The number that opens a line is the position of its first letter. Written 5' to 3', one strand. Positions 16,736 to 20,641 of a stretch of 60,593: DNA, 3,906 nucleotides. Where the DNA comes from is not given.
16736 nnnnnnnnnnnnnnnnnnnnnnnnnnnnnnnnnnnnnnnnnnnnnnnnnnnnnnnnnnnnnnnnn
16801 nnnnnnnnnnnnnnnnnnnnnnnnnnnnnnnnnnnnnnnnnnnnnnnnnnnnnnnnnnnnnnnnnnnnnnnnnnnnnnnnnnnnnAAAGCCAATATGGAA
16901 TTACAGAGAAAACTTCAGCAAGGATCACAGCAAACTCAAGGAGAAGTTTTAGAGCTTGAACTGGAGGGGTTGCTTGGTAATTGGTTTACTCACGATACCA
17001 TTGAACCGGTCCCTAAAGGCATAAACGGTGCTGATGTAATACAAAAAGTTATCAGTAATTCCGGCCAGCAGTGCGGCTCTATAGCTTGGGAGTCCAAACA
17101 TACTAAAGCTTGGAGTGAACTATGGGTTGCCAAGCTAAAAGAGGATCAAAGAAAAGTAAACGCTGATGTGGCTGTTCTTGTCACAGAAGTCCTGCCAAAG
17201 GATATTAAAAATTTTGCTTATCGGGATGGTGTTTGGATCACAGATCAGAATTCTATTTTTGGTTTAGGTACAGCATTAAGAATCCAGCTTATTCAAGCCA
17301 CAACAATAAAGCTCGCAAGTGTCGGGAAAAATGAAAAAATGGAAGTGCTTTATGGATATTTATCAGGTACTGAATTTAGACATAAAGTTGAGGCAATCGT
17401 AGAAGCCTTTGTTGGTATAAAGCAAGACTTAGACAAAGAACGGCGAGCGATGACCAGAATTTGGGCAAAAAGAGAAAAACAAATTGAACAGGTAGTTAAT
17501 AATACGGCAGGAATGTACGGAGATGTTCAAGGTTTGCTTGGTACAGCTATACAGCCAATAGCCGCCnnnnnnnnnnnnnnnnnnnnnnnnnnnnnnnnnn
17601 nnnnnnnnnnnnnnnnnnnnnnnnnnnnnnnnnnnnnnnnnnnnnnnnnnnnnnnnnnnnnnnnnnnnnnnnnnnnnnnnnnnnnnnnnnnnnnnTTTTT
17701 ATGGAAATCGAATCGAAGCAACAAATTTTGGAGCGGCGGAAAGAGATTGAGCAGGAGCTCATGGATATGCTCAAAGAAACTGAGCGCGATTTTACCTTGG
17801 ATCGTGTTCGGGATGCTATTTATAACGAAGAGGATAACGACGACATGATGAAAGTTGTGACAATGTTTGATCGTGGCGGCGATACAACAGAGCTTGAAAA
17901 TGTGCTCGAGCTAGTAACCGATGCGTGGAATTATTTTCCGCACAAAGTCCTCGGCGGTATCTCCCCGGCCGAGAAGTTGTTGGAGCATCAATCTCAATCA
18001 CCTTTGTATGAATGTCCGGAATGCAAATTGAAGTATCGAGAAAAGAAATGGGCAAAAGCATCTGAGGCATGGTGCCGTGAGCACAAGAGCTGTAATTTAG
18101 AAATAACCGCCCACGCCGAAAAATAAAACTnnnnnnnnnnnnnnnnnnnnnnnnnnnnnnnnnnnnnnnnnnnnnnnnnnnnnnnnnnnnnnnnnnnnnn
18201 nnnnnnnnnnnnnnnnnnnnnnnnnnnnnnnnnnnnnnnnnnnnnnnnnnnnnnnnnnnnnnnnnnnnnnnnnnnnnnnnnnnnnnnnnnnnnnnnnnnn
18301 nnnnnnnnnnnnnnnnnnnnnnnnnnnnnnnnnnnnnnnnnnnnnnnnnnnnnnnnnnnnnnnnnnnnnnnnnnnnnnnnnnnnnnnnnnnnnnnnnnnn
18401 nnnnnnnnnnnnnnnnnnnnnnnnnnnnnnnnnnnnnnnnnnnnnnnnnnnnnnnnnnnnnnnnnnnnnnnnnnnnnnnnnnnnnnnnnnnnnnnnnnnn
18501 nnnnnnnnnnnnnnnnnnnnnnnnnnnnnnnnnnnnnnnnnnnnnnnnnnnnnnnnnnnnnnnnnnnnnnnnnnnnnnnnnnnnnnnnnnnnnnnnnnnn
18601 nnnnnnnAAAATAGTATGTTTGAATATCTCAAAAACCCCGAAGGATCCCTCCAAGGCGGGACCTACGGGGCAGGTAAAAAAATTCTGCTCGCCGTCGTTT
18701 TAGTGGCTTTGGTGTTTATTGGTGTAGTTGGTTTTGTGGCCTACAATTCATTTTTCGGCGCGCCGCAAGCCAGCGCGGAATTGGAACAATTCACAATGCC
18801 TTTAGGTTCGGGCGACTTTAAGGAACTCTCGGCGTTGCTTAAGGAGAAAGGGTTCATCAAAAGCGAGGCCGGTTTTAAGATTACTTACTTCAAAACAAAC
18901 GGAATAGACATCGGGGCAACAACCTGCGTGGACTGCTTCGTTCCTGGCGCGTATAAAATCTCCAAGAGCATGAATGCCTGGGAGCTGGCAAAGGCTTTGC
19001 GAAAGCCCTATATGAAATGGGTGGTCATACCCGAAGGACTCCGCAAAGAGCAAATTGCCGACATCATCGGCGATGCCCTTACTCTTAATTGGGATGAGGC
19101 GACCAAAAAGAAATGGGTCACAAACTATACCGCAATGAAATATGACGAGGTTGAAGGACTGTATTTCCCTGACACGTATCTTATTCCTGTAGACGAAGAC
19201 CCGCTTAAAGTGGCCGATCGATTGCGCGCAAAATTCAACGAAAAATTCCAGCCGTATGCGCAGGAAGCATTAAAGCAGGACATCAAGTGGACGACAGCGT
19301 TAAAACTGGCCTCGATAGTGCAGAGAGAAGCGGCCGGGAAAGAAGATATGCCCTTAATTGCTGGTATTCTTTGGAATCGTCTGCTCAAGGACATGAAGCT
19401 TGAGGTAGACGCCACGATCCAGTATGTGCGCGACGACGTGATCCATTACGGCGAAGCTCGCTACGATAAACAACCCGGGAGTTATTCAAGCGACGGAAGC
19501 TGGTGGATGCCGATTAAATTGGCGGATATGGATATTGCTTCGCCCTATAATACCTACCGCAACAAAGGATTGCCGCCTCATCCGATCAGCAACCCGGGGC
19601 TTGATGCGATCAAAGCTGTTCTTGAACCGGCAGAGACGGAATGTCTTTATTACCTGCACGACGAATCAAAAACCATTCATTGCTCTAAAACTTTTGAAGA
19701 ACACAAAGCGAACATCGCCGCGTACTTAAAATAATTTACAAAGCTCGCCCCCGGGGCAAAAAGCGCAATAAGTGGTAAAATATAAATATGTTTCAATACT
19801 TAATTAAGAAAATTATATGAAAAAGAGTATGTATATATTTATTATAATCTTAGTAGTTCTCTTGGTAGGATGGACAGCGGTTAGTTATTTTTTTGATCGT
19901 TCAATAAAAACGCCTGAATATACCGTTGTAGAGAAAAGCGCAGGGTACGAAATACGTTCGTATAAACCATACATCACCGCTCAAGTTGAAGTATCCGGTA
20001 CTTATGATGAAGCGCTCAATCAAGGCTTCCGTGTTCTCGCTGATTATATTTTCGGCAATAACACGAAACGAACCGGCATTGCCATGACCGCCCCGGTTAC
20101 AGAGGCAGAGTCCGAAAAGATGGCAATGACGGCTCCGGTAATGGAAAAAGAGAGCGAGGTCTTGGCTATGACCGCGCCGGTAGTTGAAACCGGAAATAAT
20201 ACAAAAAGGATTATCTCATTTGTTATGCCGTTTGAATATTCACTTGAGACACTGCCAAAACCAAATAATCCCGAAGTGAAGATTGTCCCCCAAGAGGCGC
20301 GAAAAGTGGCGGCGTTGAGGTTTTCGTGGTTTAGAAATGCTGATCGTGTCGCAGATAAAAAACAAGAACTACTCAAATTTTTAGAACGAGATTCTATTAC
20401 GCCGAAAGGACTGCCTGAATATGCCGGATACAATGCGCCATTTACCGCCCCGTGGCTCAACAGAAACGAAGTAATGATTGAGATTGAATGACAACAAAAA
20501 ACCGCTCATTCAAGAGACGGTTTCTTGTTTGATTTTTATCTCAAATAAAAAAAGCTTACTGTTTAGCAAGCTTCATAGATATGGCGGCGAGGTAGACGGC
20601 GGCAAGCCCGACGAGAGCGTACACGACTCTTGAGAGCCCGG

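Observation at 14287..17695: OLD-family ATPase-Toprim nuclease coupled to a DUF2130-like coiled-coil PD-(D/E)xK protein: candidate two-gene defence system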

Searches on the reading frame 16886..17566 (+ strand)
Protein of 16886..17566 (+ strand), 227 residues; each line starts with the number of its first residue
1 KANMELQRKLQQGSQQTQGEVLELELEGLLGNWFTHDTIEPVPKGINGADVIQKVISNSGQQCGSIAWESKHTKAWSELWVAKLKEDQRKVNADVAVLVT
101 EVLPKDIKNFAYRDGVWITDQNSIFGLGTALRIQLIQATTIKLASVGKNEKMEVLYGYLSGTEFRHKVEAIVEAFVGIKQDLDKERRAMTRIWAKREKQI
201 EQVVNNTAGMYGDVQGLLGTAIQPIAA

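Call 93: predict_structure(alignment_id=A7)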
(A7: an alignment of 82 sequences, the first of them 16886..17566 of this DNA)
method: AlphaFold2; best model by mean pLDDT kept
length: 227 residues; sequences in the alignment: 82
mean_pLDDT: 84.3   pTM: 0.65
mean pLDDT of the five models: 84.3, 83.4, 83.0, 82.7, 81.1
residues with pLDDT >= 90: 120; 70-90: 68; 50-70: 37; < 50: 2
segments of 3 or more residues with pLDDT < 50: none
pLDDT, mean of each block of 10 residues (from residue 1): 55 57 83 94 87 94 95 89 94 95 91 95 93 91 67 72 84 88 93 94 87 73 59
secondary structure, 60 per line:
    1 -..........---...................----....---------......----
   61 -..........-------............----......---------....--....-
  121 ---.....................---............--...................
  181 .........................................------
elements in order: H2-11 H15-33 E38-41 E51-56 E62-71 H79-90 E95-100 E110-113 E116-119 H124-144 H148-159 H162-221

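Call 96: fold_search(model_id=the predicted structure, library=pdb)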
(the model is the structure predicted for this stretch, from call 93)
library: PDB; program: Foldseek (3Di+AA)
matches with E <= 10: 457; with E <= 0.001: 0
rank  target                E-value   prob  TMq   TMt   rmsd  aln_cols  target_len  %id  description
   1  8a4c_A                1.0e-03  0.97  0.28  0.30  14.3       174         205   14  Structure of human Rep15:Rab3B complex. (released 2022-08-10)
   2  8a4c_C                2.8e-03  0.99  0.27  0.30   7.4       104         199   15  Structure of human Rep15:Rab3B complex. (released 2022-08-10)
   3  8a4a_A                5.0e-03  0.93  0.30  0.33  13.8       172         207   13  Structure of human Rep15 in complex with bovine Rab3C. (released 2022-08-10)
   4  9qcc_M                6.8e-03  0.99  0.28  0.17   4.6       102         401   18  Activated XauSPARDA filament assembly with bound dsDNA substrate (released 2025-12-17)
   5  9bgk_F                6.8e-03  0.98  0.30  0.07   6.1       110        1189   17  Structure of V.cholera DdmDE (2D:1E) in complex with DNA (released 2024-10-23)
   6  8a4b_A                8.2e-03  0.98  0.27  0.29   7.7       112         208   16  Structure of human Rep15:Rab3B_Q81L complex. (released 2022-08-10)
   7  8a4b_C                1.6e-02  0.97  0.27  0.29   7.3       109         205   16  Structure of human Rep15:Rab3B_Q81L complex. (released 2022-08-10)
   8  9vx6_T                1.6e-02  0.96  0.25  0.15   5.2       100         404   19  Helical structure of gRNA-tDNA SPARDA complex (released 2026-01-14)
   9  4f0q_D                2.1e-02  0.77  0.27  0.15  16.1       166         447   13  MspJI Restriction Endonuclease - P21 Form (released 2012-08-08)
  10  4f0p_B                2.4e-02  0.89  0.23  0.13   4.7        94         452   16  MspJI Restriction Endonuclease - P31 Form (released 2012-08-08)
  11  9qcc_A                2.8e-02  0.97  0.27  0.16   4.2        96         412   21  Activated XauSPARDA filament assembly with bound dsDNA substrate (released 2025-12-17)
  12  9qcc_Y                3.1e-02  0.96  0.27  0.17   4.0        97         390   21  Activated XauSPARDA filament assembly with bound dsDNA substrate (released 2025-12-17)
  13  9jt2_B                3.8e-02  0.96  0.21  0.12   4.4        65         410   22  substrate-bound NbaSPARDA complexes (released 2025-04-02)
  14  9qcc_Q                4.9e-02  0.90  0.26  0.15   5.1       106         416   13  Activated XauSPARDA filament assembly with bound dsDNA substrate (released 2025-12-17)
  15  4f0p_A                5.2e-02  0.87  0.25  0.14   4.7        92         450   17  MspJI Restriction Endonuclease - P31 Form (released 2012-08-08)
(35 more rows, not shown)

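Call 99: fold_search(model_id=the predicted structure, library=viral)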
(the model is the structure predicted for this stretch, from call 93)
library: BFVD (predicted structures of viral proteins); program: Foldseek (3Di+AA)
matches with E <= 10: 620; with E <= 0.001: 12
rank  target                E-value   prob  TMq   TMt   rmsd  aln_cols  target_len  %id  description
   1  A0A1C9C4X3            1.1e-06  1.00  0.45  0.21  12.2       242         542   13  Uncharacterized protein [Heterosigma akashiwo virus 01]
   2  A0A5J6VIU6            1.3e-05  1.00  0.42  0.27  10.8       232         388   14  Uncharacterized protein [Megaviridae environmental sample]
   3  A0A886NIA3            3.9e-05  1.00  0.38  0.29  12.5       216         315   15  (no name in the UniProt tables at hand)
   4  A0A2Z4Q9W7            7.9e-05  1.00  0.32  0.32   6.2       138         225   15  (no name in the UniProt tables at hand)
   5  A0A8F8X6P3            8.4e-05  1.00  0.44  0.27  30.7       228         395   15  (no name in the UniProt tables at hand)
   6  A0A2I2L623            1.1e-04  0.99  0.30  0.26  19.8       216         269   12  Mrr-like domain-containing protein [Orpheovirus IHUMI-LCC2]
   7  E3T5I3                1.4e-04  1.00  0.41  0.26  13.8       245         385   11  Restriction endonuclease type IV Mrr domain-containing protein [Cafeteria roenbergensis virus (strain BV-PW1)]
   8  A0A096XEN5            1.8e-04  1.00  0.30  0.47   5.8       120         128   18  Uncharacterized protein [Escherichia phage phi191]
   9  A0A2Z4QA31            5.7e-04  1.00  0.31  0.31   6.4       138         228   17  (no name in the UniProt tables at hand)
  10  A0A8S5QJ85            5.7e-04  1.00  0.32  0.25   9.1       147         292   14  Restriction endonuclease [Siphoviridae sp. ctezl47]
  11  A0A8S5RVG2            5.7e-04  0.99  0.26  0.29  13.6       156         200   15  PD-(D/E)XK nuclease superfamily protein [Siphoviridae sp. ctHip2]
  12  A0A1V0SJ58            6.9e-04  1.00  0.35  0.08  12.5       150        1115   13  Superfamily II helicase [Klosneuvirus KNV1]
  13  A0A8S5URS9            1.0e-03  1.00  0.30  0.22   4.2       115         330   16  Restriction endonuclease [Siphoviridae sp. cthae16]
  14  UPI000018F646         1.2e-03  1.00  0.32  0.53   5.1       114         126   23  (no name look-up for this kind of identifier)
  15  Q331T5                2.0e-03  1.00  0.26  0.28   3.4        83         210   25  (no name in the UniProt tables at hand)
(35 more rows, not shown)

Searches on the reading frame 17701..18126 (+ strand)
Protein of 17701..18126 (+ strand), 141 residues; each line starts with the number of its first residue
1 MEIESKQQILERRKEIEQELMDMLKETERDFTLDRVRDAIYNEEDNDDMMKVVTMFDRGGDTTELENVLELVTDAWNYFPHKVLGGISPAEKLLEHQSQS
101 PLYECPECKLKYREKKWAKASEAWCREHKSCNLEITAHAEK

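Call 3: search_protein_families(library=pfam, proteins=[window:17701-18126:+], max_evalue=0.01)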
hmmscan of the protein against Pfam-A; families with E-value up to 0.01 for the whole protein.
window:17701-18126:+ (141 aa): 0 families

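Call 4: search_protein_families(library=padloc, proteins=[window:17701-18126:+], max_evalue=0.01)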
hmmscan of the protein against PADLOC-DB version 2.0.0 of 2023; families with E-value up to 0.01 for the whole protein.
window:17701-18126:+ (141 aa): 0 families

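Call 45: search_protein_families(library=ncbifam, proteins=[window:17701-18123:+], max_evalue=0.01)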
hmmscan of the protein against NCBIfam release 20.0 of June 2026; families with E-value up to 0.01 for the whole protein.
window:17701-18123:+ (141 aa): 0 families

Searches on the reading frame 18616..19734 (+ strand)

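Call 89: search_protein_families(library=pfam, proteins=[window:18616-19734:+], max_evalue=0.001)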
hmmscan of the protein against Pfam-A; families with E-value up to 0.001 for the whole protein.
window:18616-19734:+ (372 aa): 1 family
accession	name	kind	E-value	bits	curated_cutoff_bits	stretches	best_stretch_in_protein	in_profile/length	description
PF02618.21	YceG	-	2.1e-65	221.4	32.4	1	68-368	9-274/275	YceG-like family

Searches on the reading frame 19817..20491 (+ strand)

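Call 89: search_protein_families(library=pfam, proteins=[window:19817-20491:+], max_evalue=0.001)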
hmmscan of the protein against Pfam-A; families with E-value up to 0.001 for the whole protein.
window:19817-20491:+ (224 aa): 1 family
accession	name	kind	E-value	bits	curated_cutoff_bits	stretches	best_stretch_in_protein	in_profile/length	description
PF04832.17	SOUL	-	2e-46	158.6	27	1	31-222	2-173/173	SOUL heme-binding protein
